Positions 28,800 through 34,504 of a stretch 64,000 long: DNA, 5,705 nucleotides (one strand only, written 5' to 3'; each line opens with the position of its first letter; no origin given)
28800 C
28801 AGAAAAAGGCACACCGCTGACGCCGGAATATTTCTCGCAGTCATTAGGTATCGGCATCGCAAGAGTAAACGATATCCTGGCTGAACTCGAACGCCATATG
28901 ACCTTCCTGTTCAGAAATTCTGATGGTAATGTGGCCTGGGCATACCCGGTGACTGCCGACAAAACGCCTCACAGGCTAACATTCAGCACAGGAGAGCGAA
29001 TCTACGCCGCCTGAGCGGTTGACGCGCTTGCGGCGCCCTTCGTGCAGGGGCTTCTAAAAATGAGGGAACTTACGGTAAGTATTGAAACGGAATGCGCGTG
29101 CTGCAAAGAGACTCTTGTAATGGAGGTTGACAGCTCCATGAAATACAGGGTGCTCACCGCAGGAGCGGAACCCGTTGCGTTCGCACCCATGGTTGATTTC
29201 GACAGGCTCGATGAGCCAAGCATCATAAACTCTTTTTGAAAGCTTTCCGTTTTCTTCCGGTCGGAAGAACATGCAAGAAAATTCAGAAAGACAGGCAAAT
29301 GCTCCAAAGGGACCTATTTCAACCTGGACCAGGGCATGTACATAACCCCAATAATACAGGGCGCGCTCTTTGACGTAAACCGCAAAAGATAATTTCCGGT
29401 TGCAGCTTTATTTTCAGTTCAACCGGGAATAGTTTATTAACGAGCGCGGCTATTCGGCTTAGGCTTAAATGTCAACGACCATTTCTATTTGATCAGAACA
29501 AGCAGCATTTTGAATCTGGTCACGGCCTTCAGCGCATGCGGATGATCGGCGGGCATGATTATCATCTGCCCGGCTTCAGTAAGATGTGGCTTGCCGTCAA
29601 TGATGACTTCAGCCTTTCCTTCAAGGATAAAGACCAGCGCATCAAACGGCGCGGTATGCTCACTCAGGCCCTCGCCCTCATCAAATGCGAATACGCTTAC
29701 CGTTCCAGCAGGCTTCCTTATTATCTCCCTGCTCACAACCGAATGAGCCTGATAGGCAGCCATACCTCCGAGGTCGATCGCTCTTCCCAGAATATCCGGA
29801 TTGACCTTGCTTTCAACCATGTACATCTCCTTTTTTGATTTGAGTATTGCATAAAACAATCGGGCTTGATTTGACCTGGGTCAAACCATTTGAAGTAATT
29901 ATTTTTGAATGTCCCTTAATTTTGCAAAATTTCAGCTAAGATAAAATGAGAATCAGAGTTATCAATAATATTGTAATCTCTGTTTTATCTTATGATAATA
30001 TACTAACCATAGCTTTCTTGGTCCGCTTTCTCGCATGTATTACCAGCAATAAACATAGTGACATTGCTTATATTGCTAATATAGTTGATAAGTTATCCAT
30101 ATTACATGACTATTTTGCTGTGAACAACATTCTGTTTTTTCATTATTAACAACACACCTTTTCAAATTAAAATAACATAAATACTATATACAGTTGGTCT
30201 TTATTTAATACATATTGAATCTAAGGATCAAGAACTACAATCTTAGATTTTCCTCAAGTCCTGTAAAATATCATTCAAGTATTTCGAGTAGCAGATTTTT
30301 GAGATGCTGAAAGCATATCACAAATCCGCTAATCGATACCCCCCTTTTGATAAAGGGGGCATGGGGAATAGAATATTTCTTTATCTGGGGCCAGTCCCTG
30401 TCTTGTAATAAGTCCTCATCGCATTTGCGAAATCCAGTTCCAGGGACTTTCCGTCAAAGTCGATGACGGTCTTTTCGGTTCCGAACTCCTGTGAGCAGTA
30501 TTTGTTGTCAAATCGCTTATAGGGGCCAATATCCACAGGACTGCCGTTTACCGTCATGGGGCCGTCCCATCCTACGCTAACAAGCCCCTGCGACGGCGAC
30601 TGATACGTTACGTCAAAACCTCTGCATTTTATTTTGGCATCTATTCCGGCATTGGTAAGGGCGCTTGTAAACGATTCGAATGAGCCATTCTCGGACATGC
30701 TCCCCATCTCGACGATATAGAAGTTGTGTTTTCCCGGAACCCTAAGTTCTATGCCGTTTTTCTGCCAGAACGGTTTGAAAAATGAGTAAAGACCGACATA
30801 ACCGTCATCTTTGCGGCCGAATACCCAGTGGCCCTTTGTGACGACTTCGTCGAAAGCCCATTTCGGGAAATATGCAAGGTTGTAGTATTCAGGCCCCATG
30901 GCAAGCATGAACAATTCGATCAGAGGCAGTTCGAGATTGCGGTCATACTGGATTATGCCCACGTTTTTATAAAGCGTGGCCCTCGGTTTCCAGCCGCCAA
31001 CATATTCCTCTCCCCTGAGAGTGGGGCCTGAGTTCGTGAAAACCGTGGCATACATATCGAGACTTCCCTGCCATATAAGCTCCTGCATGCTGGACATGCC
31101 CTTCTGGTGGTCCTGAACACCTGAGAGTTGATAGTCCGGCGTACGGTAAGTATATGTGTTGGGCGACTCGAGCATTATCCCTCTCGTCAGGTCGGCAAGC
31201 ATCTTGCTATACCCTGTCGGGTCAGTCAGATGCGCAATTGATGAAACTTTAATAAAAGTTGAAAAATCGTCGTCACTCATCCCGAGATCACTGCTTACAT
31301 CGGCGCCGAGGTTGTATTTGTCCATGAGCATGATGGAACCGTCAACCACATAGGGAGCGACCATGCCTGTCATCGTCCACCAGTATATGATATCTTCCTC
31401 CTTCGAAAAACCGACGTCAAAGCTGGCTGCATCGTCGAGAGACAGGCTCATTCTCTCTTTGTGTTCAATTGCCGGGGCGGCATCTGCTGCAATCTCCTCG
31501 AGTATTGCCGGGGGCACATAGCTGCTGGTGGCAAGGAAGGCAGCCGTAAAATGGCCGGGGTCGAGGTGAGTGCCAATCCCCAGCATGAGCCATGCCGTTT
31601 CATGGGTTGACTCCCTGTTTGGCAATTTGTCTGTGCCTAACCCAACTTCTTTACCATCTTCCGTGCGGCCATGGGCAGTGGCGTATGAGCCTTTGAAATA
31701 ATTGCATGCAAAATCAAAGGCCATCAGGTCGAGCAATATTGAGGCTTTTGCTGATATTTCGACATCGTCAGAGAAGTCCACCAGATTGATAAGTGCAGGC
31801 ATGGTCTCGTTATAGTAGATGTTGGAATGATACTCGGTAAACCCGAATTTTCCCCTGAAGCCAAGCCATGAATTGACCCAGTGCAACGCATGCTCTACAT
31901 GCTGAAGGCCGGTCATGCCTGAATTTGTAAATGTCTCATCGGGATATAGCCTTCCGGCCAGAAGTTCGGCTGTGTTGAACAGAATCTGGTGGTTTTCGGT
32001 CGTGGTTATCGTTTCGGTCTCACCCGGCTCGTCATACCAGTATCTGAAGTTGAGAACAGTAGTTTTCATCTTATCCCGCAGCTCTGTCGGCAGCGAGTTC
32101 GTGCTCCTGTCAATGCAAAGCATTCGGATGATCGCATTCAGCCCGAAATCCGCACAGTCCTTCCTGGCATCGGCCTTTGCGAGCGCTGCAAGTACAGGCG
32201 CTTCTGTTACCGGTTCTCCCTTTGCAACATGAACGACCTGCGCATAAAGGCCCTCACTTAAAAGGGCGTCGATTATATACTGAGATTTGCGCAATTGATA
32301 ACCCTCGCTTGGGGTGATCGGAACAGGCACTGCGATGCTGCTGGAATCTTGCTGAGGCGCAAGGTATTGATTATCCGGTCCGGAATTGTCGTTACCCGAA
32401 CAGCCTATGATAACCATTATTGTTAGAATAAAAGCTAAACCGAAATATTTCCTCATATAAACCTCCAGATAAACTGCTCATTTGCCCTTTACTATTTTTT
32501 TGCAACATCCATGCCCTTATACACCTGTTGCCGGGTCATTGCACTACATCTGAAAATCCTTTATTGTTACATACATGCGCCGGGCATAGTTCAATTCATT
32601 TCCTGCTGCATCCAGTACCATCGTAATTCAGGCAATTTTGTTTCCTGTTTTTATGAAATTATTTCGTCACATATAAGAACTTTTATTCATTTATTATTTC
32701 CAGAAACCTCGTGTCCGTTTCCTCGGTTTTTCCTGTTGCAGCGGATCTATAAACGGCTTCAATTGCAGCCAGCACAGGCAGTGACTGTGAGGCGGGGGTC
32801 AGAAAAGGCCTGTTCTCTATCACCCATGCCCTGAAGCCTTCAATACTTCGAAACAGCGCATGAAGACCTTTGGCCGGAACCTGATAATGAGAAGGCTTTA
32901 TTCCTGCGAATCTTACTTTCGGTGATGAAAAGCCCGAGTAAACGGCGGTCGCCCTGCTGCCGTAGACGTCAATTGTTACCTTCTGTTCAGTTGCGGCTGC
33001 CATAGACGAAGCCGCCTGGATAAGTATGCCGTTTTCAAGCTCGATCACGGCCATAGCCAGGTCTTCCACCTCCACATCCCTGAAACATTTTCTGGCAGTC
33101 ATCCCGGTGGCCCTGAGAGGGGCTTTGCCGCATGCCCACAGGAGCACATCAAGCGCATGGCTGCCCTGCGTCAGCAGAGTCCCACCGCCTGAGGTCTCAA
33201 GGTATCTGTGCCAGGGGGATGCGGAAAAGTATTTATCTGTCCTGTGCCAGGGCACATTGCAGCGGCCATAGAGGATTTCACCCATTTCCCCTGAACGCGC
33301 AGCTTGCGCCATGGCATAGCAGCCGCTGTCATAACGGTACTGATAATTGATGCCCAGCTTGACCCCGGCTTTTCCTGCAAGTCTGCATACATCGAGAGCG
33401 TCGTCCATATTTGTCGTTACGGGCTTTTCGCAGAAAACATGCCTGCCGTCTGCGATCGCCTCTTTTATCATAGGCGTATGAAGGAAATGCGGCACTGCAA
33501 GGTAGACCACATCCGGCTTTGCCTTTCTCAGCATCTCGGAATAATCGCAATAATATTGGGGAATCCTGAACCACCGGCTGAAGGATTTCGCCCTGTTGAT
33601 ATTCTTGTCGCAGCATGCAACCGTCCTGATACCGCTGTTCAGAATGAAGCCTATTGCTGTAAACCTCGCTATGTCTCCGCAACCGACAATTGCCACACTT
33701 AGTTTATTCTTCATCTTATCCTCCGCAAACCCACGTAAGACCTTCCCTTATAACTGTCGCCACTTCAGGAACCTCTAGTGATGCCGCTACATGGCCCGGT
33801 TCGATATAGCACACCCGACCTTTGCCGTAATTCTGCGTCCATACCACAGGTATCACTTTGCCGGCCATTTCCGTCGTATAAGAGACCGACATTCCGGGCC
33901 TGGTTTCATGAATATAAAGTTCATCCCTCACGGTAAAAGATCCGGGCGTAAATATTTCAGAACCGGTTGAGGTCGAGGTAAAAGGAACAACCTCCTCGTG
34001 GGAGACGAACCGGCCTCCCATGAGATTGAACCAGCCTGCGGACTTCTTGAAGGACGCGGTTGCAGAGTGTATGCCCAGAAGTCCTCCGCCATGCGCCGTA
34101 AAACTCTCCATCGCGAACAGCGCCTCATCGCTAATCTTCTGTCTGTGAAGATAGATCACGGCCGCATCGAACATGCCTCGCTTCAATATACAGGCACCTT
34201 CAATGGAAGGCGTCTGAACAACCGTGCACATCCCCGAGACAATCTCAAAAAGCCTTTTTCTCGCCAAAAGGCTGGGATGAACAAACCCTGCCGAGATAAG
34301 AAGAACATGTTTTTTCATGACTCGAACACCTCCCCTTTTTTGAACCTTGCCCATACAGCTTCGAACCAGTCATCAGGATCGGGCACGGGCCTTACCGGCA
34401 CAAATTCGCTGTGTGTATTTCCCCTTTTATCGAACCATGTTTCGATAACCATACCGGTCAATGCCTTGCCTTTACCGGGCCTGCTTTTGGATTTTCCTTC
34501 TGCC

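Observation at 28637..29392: MerB (organomercurial lyase) homolog whose two catalytic cysteines are both replaced by in-frame UGA: candidate double-selenocysteine MerB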

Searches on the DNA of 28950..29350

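Call 72: search_rna_families(source=window, start=28950, end=29350, threshold=evalue, max_evalue=10, show_alignments=3)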
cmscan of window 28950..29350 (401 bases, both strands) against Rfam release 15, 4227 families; matches with E-value up to 10: 1.
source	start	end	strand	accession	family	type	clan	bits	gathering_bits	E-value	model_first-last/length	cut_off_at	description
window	29277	29336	-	RF02171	RFPL3-AS1_1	Gene; lncRNA;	-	14.3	70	0.37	26-88/88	no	RFPL3 antisense RNA 1 conserved region 1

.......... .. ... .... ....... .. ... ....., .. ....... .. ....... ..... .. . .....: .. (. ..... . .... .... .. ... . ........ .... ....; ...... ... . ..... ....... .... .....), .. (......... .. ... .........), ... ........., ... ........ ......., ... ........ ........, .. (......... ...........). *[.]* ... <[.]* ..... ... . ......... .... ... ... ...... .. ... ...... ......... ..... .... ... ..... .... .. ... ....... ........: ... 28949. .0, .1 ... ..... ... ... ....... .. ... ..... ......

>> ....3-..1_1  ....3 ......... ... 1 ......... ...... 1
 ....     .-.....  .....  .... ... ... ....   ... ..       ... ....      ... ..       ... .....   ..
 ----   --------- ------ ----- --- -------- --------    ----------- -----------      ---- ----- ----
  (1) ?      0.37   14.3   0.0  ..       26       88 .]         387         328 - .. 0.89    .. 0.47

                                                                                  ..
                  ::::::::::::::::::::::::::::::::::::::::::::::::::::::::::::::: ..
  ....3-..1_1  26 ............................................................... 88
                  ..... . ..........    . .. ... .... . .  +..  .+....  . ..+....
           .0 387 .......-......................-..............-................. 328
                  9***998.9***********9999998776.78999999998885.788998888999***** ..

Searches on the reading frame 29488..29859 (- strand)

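Call 58: search_protein_families(library=ncbifam, proteins=[window:29488-29859:-], max_evalue=0.00001)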
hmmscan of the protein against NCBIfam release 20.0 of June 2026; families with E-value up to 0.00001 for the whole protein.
window:29488-29859:- (124 aa): 0 families

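Call 75: search_protein_families(library=ncbifam, proteins=[window:29488-29859:-], max_evalue=0.001)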
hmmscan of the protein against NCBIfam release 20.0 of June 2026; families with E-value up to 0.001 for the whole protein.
window:29488-29859:- (124 aa): 0 families

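Call 84: search_protein_families(library=pfam, proteins=[window:29488-29859:-], max_evalue=0.001)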
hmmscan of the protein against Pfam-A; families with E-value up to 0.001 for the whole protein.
window:29488-29859:- (124 aa): 4 families
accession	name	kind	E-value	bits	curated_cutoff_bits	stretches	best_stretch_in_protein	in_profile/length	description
PF07883.17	Cupin_2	-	3.3e-10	40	27.2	1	57-120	3-68/70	Cupin domain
PF02311.25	AraC_binding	-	3.2e-06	27.4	21.1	1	62-114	13-65/135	AraC-like ligand binding domain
PF06249.18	EutQ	-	0.00018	21.7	21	1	67-105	90-128/152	Ethanolamine utilisation protein EutQ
PF05899.18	Cupin_3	-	0.00081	19.5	23.5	0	50-109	3-63/74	EutQ-like cupin domain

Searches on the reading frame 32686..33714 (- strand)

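Call 58: search_protein_families(library=ncbifam, proteins=[window:32686-33714:-], max_evalue=0.00001)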
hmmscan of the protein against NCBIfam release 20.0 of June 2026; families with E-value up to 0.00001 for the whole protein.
window:32686-33714:- (343 aa): 8 families
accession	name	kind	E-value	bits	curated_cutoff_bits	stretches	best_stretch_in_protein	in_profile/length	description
TIGR04380.1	myo_inos_iolG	equivalog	4.7e-29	101.3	355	1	4-264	1-257/330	inositol 2-dehydrogenase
NF040723.1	UDP-GlcNAcDh_Arch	equivalog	5.6e-17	62.2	450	1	5-148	1-142/302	UDP-N-acetylglucosamine 3-dehydrogenase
NF041392.1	XylDh_Gfo6_Halo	equivalog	1.5e-15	56.9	350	1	4-330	16-347/350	D-xylose 1-dehydrogenase Gfo6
NF052479.1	LevoglcsnDh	equivalog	4.8e-14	51.8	650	1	34-196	41-203/386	levoglucosan dehydrogenase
NF052679.1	InsChiInosDhIolG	equivalog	6.9e-14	51.6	540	1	5-268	3-259/343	bifunctional inositol 2-dehydrogenase/D-chiro-inositol 1-dehydrogenase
NF008607.0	PRK11579.1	subfamily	3.3e-13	49.3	330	1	1-262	1-252/346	oxidoreductase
NF058561.1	BT_2158_fam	equivalog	9.8e-11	40.9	750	1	4-147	35-177/487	glycoside 3-dehydrogenase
NF007574.0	PRK10206.1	equivalog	9.9e-08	31.4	352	1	53-149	52-148/345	oxidoreductase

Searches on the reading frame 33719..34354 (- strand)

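Call 58: search_protein_families(library=ncbifam, proteins=[window:33719-34354:-], max_evalue=0.00001)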
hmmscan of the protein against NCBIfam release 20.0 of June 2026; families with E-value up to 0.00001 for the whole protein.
window:33719-34354:- (212 aa): 0 families

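Call 84: search_protein_families(library=pfam, proteins=[window:33719-34354:-], max_evalue=0.001)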
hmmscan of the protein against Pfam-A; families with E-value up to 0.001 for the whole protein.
window:33719-34354:- (212 aa): 1 family
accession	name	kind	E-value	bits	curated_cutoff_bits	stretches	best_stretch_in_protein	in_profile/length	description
PF06283.17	ThuA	-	4.7e-27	96.1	33.4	1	65-209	53-209/209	Trehalose utilisation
